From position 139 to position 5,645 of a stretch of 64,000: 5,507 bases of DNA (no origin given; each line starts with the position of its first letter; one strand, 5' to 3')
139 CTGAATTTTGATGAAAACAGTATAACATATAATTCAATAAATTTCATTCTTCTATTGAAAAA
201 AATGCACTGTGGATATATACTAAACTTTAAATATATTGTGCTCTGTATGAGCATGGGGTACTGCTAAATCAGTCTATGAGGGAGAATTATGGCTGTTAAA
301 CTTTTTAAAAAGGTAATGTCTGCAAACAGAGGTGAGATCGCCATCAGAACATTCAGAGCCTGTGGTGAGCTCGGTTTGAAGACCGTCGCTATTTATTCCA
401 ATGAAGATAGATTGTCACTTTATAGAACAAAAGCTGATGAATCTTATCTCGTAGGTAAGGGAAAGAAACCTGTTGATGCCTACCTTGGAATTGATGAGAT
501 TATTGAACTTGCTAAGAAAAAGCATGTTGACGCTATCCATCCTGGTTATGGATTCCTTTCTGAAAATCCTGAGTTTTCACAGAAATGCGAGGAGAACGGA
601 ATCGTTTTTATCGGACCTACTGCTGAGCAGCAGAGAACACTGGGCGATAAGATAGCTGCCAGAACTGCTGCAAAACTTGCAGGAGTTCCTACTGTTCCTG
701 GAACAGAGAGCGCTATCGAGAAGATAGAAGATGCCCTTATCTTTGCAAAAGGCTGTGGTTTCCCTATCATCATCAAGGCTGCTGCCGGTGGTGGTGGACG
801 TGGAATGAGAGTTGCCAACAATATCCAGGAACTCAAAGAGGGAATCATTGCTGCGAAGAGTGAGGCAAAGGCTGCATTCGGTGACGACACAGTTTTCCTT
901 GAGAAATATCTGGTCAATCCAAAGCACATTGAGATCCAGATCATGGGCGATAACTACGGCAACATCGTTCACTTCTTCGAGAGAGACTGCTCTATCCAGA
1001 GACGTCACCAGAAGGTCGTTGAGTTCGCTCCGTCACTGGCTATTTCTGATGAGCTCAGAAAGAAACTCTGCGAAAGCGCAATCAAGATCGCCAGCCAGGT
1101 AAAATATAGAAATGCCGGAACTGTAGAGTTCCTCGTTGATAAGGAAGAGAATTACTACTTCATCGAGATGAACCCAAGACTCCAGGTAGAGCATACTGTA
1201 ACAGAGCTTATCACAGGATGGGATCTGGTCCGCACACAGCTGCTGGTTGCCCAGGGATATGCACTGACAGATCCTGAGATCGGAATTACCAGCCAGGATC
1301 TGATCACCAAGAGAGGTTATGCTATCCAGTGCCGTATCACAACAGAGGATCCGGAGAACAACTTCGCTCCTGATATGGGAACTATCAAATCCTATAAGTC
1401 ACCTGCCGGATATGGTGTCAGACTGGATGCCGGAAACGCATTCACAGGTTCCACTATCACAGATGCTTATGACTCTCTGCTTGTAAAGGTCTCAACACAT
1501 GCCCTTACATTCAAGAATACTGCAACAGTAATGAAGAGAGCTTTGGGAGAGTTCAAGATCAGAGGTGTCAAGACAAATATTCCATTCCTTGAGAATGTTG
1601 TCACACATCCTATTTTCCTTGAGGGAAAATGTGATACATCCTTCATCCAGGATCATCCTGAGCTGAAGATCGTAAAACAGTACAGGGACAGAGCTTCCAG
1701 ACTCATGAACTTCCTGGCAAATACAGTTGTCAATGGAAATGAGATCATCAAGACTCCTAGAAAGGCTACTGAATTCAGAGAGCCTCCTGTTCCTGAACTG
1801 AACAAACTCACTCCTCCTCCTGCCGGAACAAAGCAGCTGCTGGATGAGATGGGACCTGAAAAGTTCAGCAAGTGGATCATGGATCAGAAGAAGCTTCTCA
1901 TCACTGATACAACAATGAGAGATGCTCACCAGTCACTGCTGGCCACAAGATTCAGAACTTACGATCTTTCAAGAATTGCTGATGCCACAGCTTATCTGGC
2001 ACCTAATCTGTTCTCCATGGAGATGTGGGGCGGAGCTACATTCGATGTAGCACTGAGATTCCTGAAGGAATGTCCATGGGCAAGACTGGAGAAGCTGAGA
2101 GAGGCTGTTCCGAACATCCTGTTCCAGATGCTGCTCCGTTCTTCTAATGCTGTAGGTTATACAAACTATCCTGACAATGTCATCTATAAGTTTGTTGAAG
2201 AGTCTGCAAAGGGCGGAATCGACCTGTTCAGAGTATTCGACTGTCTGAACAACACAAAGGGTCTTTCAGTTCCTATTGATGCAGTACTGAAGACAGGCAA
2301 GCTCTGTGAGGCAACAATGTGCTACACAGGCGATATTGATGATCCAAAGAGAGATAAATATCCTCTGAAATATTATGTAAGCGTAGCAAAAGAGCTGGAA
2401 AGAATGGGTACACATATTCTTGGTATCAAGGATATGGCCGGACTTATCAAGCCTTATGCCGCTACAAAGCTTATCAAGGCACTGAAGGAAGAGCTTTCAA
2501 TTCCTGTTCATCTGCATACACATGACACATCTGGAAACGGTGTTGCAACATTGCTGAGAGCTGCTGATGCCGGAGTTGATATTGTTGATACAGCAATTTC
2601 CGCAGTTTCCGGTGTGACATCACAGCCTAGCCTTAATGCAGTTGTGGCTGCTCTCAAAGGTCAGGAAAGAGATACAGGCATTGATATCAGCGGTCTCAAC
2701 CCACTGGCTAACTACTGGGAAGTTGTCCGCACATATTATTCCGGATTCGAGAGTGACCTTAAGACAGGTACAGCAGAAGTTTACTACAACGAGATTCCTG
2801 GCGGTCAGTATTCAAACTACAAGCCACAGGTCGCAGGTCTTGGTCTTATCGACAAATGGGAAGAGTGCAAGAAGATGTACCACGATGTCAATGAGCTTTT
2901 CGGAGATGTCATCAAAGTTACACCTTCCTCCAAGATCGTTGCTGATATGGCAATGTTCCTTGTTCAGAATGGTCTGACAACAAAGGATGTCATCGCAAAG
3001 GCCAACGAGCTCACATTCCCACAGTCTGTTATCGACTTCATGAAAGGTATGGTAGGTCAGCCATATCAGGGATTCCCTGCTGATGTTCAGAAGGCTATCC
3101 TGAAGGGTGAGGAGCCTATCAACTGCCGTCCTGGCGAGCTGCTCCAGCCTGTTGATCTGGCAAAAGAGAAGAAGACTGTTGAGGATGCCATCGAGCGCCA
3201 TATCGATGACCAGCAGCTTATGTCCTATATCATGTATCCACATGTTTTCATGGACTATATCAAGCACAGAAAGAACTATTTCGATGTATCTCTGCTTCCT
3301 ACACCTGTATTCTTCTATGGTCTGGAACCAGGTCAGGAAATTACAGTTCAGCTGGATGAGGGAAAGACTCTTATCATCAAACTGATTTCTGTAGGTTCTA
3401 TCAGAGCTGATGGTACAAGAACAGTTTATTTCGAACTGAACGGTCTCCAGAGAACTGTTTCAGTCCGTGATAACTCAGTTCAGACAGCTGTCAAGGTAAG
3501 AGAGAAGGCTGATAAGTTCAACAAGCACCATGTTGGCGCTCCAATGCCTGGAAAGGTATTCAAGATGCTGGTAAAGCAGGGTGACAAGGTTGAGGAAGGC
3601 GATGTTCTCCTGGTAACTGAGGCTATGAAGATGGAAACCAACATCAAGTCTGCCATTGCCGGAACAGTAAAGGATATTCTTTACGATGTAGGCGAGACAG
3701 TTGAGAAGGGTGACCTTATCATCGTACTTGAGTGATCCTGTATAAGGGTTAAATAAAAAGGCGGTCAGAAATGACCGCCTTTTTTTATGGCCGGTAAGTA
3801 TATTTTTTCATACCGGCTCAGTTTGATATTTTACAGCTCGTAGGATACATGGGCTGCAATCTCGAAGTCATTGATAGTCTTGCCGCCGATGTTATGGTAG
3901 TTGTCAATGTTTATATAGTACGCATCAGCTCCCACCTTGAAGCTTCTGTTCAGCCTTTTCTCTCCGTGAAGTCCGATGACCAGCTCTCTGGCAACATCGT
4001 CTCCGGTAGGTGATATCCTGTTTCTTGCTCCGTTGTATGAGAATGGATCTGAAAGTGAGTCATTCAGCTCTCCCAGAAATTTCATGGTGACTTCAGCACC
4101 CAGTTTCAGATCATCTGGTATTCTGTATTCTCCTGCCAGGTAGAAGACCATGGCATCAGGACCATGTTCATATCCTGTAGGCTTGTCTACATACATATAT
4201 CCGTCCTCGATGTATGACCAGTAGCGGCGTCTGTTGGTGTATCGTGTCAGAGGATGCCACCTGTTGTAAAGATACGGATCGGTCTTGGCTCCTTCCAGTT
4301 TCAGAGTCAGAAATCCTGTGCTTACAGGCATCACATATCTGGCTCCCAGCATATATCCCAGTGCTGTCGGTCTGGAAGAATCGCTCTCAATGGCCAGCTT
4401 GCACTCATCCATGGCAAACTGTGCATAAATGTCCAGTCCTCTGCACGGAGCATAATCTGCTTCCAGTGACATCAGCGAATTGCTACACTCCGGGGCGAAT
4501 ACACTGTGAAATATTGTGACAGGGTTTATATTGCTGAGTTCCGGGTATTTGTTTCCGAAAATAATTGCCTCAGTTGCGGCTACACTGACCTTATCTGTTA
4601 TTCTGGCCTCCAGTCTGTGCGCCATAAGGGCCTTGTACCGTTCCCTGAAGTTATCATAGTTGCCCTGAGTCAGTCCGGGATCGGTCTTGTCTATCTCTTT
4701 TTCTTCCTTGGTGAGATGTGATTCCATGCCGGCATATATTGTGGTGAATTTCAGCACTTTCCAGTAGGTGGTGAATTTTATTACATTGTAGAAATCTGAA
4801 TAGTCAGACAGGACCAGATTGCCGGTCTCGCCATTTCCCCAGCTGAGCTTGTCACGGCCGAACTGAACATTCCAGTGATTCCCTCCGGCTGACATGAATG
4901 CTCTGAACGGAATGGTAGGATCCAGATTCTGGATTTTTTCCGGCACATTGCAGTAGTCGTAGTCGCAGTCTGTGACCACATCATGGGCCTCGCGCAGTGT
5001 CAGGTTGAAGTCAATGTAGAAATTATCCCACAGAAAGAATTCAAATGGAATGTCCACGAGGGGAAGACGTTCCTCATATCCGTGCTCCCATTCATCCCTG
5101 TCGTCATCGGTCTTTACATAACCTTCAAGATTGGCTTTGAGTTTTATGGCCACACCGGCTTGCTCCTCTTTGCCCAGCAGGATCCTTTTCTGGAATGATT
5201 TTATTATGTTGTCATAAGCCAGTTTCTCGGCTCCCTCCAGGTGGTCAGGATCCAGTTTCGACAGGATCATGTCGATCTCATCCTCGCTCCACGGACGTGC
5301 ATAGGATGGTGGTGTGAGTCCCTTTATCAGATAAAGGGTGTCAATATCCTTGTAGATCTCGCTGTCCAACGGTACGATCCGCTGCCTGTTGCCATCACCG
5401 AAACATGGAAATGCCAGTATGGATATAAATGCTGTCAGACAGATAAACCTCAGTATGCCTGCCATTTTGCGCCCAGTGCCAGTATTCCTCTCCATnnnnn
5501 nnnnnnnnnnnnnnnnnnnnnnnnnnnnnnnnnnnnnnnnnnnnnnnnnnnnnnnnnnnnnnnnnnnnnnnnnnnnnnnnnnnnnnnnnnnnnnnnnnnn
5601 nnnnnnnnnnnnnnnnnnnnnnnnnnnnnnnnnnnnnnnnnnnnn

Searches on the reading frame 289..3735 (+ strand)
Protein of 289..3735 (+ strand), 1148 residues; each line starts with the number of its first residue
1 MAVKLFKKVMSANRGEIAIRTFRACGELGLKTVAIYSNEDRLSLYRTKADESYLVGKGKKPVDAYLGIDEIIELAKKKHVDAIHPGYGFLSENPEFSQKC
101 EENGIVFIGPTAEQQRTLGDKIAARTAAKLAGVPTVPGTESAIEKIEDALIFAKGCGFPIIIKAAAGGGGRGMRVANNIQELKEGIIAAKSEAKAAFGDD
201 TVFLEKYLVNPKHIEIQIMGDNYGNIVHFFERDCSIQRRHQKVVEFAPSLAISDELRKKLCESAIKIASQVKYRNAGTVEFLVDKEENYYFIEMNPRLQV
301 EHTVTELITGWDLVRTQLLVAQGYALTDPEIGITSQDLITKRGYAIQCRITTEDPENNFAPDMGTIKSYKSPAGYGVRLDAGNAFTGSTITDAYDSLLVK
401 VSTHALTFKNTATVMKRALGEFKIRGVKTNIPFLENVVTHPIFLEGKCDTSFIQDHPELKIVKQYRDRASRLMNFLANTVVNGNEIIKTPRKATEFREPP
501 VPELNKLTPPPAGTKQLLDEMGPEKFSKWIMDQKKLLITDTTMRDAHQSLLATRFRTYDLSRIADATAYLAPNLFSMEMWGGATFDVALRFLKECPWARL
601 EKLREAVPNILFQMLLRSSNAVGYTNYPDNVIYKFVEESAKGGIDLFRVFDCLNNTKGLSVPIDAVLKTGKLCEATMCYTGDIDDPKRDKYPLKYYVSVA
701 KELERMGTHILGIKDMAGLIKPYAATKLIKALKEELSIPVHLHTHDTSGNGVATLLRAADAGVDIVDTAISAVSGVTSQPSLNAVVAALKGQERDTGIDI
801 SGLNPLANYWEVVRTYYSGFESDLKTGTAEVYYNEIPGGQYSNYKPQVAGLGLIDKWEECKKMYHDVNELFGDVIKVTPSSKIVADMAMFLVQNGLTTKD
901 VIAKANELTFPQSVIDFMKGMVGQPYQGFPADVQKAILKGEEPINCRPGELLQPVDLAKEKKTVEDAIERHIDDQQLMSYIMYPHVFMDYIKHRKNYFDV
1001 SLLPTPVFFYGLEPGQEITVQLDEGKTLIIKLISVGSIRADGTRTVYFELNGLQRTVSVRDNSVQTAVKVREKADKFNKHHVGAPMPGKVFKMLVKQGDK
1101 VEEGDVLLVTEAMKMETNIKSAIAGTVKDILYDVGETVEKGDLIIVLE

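Call 48: search_protein_families(library=pfam, proteins=[window:289-3735:+], max_evalue=0.00001)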
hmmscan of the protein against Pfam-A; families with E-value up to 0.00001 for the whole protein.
window:289-3735:+ (1148 aa): 8 families
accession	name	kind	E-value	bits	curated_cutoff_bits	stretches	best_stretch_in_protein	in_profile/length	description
PF02786.22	CPSase_L_D2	-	2.1e-78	263.1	19.8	1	120-327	1-209/211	Carbamoyl-phosphate synthase L chain, ATP binding domain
PF02436.23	PYC_OADA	-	1.8e-77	260.1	27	1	831-1031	1-201/201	Conserved carboxylase domain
PF00289.28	Biotin_carb_N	-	7.8e-41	139.4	25.5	1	6-113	2-108/110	Biotin carboxylase, N-terminal domain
PF02785.25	Biotin_carb_C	-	4.1e-31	107.7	32.4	1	347-454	1-107/108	Biotin carboxylase C-terminal domain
PF00364.28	Biotin_lipoyl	-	9e-19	67.5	22.1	1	1081-1147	2-73/73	Biotin-requiring enzyme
PF00682.25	HMGL-like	-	3.6e-16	59.8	29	1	691-806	139-256/260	HMGL-like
PF07478.18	Dala_Dala_lig_C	-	6e-10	39.4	24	1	154-296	33-174/204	D-ala D-ala ligase C-terminus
PF13533.13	Biotin_lipoyl_2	-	6.3e-09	35.9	29.8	0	1084-1109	5-30/32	Biotin-lipoyl like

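Call 70: find_encoding_contigs(protein=window:289-3735:+, flank=10000, max_places=4)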
Protein window:289-3735:+ (1148 aa): no gene with exactly this product is on record in the collection.

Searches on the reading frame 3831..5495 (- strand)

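Call 48: search_protein_families(library=pfam, proteins=[window:3831-5495:-], max_evalue=0.00001)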
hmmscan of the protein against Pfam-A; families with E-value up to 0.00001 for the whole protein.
window:3831-5495:- (554 aa): 1 family
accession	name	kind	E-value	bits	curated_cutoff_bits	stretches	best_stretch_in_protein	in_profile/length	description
PF14052.12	Caps_assemb_Wzi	-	1.7e-10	40.9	30.1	1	198-483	72-344/392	Capsule assembly protein Wzi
